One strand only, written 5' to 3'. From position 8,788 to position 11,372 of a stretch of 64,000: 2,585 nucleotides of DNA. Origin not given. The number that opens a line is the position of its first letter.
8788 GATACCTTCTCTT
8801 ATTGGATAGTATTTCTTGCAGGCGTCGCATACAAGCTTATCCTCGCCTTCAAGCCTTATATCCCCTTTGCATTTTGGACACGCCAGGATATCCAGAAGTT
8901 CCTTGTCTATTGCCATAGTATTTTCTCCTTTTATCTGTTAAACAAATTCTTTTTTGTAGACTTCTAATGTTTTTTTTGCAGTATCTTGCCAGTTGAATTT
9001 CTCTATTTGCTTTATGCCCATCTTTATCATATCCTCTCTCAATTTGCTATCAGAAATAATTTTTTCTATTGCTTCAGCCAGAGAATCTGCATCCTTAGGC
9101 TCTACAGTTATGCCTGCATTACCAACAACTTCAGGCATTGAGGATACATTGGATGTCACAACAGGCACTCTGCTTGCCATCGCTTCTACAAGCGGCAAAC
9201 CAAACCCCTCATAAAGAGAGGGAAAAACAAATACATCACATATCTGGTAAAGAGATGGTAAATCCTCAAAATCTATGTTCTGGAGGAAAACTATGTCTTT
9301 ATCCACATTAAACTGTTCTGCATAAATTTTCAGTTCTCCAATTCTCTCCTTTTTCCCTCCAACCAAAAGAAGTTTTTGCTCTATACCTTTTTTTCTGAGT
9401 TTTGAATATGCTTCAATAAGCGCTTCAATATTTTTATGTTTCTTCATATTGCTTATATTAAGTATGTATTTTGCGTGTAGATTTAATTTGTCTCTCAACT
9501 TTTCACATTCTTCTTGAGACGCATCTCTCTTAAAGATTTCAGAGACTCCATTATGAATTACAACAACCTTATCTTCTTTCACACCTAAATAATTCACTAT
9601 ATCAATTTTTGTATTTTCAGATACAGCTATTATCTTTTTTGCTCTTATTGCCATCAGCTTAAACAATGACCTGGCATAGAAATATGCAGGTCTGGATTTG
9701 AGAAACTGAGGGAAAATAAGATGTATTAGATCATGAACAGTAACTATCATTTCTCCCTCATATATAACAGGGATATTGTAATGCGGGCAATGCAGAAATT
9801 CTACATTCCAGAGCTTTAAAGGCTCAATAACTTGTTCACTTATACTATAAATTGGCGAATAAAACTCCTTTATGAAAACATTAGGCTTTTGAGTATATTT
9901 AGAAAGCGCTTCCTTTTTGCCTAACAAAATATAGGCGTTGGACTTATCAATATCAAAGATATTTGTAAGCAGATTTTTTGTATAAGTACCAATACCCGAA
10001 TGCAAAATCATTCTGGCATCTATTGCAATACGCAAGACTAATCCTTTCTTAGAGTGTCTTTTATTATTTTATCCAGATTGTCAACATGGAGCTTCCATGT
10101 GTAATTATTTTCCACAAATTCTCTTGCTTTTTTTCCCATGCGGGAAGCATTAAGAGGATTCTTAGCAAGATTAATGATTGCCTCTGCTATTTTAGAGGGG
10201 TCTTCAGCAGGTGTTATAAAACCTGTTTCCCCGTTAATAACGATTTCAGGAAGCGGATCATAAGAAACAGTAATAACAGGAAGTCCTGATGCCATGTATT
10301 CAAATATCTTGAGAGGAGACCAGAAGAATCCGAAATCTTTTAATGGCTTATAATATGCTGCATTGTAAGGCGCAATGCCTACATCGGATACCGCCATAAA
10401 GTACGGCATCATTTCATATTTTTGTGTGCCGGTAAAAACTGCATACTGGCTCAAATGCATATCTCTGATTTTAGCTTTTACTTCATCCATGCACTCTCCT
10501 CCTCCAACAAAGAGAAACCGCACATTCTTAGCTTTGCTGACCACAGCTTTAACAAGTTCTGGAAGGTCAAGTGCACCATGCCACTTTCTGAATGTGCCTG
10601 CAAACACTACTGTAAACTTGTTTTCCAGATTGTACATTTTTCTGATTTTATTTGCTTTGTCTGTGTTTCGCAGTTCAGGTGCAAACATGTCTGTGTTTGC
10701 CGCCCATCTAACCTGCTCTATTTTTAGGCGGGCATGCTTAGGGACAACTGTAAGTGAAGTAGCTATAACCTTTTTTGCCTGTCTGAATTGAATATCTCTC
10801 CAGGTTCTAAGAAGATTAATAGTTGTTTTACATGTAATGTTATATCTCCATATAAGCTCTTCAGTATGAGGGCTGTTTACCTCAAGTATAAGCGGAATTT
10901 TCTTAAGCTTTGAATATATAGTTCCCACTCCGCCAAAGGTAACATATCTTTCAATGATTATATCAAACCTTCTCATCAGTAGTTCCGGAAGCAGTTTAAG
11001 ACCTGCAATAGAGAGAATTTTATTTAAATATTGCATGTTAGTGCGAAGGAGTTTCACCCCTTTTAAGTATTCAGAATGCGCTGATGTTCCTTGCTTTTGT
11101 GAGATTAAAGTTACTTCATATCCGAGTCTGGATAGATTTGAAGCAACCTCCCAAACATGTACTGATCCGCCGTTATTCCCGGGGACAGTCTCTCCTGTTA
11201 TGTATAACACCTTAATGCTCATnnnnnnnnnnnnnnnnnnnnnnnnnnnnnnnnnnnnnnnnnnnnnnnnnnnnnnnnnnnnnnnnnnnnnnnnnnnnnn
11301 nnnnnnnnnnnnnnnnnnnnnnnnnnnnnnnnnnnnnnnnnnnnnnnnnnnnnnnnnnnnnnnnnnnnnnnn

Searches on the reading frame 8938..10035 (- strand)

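Call 7: search_protein_families(library=pfam, proteins=[window:8938-10035:-])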
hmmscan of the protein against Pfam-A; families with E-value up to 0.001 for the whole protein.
window:8938-10035:- (365 aa): 6 families
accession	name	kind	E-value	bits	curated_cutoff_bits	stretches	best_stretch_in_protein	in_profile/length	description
PF00534.26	Glycos_transf_1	-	2.2e-42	144.9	26.4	1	184-342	9-171/172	Glycosyl transferases group 1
PF13692.12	Glyco_trans_1_4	-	4.4e-34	118.2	27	1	189-329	2-142/142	Glycosyl transferases group 1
PF13439.12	Glyco_transf_4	-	1.3e-11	45.2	28.5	1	58-164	53-166/170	Glycosyltransferase Family 4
PF20706.3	GT4-conflict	-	5e-10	39.4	26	1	191-354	200-383/385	Family 4 Glycosyltransferase in conflict systems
PF00982.27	Glyco_transf_20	-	1.3e-05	24.5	32.5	0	248-356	353-467/473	Glycosyltransferase family 20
PF13524.12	Glyco_trans_1_2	-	0.00017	22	25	1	235-356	17-142/144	Glycosyl transferase-like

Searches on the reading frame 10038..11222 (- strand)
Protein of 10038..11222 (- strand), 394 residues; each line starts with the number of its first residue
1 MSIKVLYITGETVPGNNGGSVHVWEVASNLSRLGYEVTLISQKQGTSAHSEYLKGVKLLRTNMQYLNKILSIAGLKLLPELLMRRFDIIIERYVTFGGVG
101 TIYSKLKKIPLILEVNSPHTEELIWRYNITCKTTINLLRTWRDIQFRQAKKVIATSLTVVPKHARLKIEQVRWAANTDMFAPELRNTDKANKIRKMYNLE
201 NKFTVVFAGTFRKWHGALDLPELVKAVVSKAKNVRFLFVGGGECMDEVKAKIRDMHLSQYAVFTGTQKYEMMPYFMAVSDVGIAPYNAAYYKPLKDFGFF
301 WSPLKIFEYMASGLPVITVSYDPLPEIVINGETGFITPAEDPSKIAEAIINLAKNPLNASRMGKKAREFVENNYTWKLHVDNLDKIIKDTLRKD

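Call 7: search_protein_families(library=pfam, proteins=[window:10038-11222:-])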
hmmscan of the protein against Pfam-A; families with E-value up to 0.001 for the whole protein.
window:10038-11222:- (394 aa): 5 families
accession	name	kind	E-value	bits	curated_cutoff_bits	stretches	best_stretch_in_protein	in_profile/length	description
PF13692.12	Glyco_trans_1_4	-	2e-23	83.7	27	1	203-355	2-142/142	Glycosyl transferases group 1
PF00534.26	Glycos_transf_1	-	4.5e-22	78.8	26.4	1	192-368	4-171/172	Glycosyl transferases group 1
PF13439.12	Glyco_transf_4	-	1.1e-09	39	28.5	1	17-159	2-144/170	Glycosyltransferase Family 4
PF13524.12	Glyco_trans_1_2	-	1.6e-07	31.8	25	1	264-382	32-141/144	Glycosyl transferase-like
PF13579.12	Glyco_trans_4_4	-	8.6e-07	29.9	29.7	1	18-172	2-151/158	Glycosyl transferase 4-like domain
